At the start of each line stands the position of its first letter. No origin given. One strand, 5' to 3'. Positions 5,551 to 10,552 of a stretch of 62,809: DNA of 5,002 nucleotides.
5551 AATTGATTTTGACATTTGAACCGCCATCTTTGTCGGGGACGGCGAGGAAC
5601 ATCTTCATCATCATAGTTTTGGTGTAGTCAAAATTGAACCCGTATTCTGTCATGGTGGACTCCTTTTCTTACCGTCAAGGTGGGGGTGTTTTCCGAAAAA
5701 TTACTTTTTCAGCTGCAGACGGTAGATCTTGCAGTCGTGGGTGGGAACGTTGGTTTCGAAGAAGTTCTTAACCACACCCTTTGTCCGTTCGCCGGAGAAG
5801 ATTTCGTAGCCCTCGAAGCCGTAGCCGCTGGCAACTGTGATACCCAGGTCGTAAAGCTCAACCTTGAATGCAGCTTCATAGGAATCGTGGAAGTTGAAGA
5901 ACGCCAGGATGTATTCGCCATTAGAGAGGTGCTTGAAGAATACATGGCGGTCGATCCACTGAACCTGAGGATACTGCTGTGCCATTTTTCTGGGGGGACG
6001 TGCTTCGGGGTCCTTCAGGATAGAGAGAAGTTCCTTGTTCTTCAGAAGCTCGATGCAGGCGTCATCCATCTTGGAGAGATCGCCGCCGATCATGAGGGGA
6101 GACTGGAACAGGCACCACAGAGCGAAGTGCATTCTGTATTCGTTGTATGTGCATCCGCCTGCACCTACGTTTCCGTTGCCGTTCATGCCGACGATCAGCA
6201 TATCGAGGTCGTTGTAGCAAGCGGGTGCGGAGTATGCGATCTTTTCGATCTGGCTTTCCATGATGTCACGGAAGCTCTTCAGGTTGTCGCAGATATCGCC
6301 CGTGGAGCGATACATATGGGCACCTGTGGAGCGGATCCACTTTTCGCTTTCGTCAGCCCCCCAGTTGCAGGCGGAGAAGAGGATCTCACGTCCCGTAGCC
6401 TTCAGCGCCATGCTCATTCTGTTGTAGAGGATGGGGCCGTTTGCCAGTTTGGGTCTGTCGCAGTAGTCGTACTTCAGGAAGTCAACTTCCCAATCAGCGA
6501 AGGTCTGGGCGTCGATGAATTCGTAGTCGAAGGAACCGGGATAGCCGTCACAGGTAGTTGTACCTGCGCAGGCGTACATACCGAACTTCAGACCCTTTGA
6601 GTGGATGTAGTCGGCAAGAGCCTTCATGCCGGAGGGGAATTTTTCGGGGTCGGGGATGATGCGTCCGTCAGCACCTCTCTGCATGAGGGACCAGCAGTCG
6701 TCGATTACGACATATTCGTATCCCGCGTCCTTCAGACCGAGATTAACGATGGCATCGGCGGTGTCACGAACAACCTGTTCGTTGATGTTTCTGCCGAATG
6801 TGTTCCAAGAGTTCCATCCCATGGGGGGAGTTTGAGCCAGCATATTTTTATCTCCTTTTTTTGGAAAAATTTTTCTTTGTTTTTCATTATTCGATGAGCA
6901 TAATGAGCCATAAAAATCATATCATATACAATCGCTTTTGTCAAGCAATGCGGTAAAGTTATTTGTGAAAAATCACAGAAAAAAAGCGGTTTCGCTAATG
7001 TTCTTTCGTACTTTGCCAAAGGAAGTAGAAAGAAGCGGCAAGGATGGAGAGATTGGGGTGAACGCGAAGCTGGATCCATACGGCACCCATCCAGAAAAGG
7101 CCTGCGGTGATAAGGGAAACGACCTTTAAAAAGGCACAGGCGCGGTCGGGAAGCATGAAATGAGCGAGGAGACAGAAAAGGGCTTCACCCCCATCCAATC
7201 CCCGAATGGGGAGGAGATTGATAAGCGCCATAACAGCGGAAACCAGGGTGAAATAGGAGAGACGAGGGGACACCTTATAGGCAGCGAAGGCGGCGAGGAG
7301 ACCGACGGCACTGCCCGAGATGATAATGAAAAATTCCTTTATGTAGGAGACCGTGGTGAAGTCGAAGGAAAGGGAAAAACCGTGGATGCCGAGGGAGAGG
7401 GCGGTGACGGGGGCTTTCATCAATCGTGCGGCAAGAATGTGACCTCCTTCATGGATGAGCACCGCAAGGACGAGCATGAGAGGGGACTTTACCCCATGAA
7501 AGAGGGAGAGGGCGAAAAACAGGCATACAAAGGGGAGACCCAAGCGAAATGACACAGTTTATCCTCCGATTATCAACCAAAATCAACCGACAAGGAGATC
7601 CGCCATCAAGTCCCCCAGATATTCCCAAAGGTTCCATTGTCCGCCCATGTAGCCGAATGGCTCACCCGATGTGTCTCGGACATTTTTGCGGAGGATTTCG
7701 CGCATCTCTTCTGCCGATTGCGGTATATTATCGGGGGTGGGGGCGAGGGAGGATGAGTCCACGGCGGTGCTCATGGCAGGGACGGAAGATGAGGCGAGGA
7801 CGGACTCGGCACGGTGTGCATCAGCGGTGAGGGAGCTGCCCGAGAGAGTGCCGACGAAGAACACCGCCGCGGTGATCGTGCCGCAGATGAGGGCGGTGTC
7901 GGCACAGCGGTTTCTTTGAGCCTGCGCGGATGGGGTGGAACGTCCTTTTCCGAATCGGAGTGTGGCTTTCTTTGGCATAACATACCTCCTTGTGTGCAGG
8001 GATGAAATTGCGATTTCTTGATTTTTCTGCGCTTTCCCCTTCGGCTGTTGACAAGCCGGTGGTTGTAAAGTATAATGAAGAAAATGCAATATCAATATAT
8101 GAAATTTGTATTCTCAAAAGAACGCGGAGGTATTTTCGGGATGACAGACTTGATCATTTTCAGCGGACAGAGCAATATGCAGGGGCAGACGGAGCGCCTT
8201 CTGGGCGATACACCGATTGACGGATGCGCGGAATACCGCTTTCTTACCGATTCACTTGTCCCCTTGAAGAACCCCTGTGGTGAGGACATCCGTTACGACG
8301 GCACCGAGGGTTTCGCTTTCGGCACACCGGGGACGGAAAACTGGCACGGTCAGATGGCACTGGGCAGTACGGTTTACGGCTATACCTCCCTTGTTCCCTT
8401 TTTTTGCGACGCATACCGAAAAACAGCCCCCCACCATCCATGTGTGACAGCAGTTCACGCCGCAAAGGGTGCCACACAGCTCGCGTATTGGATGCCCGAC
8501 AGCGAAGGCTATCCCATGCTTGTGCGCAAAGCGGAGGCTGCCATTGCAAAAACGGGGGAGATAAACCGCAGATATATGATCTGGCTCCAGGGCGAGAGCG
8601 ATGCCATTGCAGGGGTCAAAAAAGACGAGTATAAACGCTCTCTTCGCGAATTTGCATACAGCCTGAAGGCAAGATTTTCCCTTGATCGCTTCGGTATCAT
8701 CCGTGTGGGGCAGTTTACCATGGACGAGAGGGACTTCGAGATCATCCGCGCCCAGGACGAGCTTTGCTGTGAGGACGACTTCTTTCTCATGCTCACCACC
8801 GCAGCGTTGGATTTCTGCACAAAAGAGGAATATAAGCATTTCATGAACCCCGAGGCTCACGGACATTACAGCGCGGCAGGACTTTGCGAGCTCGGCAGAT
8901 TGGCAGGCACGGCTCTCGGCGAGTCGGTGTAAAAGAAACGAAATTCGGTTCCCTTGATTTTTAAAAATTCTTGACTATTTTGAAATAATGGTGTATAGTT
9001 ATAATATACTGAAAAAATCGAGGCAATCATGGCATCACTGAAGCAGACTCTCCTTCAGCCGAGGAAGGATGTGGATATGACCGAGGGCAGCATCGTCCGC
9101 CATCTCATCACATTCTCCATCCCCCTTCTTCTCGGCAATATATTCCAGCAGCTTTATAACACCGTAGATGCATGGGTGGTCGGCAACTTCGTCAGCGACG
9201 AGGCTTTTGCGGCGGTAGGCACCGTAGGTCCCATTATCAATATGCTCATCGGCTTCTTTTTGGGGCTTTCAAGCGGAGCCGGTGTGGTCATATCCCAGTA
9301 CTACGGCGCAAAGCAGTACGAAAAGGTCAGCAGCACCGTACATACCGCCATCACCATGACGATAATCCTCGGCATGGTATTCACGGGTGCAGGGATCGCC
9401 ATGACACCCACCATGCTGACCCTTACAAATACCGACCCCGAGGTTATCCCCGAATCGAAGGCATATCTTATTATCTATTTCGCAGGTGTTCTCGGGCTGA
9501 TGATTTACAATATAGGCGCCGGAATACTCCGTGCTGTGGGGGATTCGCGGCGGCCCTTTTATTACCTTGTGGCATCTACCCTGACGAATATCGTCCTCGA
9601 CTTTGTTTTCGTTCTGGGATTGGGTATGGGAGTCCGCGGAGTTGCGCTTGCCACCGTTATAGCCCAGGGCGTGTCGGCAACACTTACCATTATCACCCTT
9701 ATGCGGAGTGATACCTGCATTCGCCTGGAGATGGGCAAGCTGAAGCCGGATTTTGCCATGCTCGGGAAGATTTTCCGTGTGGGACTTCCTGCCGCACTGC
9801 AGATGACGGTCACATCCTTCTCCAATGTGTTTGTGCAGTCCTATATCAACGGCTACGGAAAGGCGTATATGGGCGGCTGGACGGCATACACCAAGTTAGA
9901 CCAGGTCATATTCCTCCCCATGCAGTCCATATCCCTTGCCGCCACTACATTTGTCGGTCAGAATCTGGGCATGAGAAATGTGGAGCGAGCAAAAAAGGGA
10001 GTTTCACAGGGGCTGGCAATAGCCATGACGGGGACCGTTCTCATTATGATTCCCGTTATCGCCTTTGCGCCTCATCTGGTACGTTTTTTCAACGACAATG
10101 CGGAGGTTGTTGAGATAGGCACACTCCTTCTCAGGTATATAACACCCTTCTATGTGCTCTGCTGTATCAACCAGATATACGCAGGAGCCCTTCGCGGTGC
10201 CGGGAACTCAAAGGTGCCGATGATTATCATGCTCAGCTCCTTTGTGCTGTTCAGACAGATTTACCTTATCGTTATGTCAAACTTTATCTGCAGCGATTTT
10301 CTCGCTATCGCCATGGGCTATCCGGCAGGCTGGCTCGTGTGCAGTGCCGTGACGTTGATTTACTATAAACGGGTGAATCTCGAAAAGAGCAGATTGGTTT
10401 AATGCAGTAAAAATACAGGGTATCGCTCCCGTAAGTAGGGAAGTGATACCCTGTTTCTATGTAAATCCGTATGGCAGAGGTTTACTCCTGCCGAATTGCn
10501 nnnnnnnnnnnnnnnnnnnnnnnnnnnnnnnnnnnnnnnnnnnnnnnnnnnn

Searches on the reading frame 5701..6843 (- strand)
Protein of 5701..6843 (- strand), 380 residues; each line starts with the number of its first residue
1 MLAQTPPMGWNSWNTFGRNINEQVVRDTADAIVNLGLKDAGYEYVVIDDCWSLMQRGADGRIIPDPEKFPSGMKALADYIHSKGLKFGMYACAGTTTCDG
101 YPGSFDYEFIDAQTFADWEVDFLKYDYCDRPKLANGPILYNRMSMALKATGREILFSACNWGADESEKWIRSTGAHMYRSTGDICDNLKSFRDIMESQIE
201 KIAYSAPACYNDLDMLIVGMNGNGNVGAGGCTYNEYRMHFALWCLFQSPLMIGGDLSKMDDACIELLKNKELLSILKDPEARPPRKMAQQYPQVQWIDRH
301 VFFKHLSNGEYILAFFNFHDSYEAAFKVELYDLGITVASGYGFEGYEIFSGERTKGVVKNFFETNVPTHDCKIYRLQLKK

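Call 103: search_protein_families(library=pfam, proteins=[window:5701-6843:-], max_evalue=0.00001)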
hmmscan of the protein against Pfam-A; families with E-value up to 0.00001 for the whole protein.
window:5701-6843:- (380 aa): 3 families
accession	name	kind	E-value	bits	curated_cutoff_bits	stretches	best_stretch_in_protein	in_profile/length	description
PF16499.11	Melibiase_2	-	6.4e-66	223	23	1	5-278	1-284/284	Alpha galactosidase A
PF17801.7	Melibiase_C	-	2e-08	34.6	22.9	1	299-376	4-71/71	Alpha galactosidase C-terminal beta sandwich domain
PF02065.24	Melibiase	-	2.2e-06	27.3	27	1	6-90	41-123/347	Melibiase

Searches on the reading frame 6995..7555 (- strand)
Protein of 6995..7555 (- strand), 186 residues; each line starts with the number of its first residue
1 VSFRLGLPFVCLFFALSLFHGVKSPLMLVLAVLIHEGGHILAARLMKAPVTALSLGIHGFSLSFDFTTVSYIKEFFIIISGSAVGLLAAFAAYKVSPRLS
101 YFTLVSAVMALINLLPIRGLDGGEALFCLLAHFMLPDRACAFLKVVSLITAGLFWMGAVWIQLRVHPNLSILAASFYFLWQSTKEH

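Call 103: search_protein_families(library=pfam, proteins=[window:6995-7555:-], max_evalue=0.00001)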
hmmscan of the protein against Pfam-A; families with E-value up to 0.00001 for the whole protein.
window:6995-7555:- (186 aa): 1 family
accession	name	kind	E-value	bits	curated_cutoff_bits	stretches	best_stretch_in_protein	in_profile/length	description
PF02163.28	Peptidase_M50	-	4.5e-10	39.7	27.2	0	91-143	155-210/221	Peptidase family M50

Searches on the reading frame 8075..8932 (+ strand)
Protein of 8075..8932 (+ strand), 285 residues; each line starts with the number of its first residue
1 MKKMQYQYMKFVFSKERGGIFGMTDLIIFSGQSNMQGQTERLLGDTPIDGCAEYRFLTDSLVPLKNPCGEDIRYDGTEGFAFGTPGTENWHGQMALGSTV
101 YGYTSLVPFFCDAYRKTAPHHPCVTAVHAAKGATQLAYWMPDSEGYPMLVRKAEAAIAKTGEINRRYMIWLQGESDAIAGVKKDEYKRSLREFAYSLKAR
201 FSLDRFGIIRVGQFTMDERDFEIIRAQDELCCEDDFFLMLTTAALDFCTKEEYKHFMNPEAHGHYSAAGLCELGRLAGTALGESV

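Call 103: search_protein_families(library=pfam, proteins=[window:8075-8932:+], max_evalue=0.00001)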
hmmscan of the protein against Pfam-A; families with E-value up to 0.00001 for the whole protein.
window:8075-8932:+ (285 aa): 1 family
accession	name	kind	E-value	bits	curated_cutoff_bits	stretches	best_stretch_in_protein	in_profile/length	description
PF03629.24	SASA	-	1.6e-17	64.4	24.8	1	24-257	2-209/226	Carbohydrate esterase, sialic acid-specific acetylesterase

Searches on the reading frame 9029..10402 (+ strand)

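Call 103: search_protein_families(library=pfam, proteins=[window:9029-10402:+], max_evalue=0.00001)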
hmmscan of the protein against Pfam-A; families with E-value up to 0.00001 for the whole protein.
window:9029-10402:+ (457 aa): 1 family
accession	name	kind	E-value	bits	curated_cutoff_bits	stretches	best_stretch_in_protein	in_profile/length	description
PF01554.23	MatE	-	5.6e-61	205.4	24.9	2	32-193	1-161/161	MatE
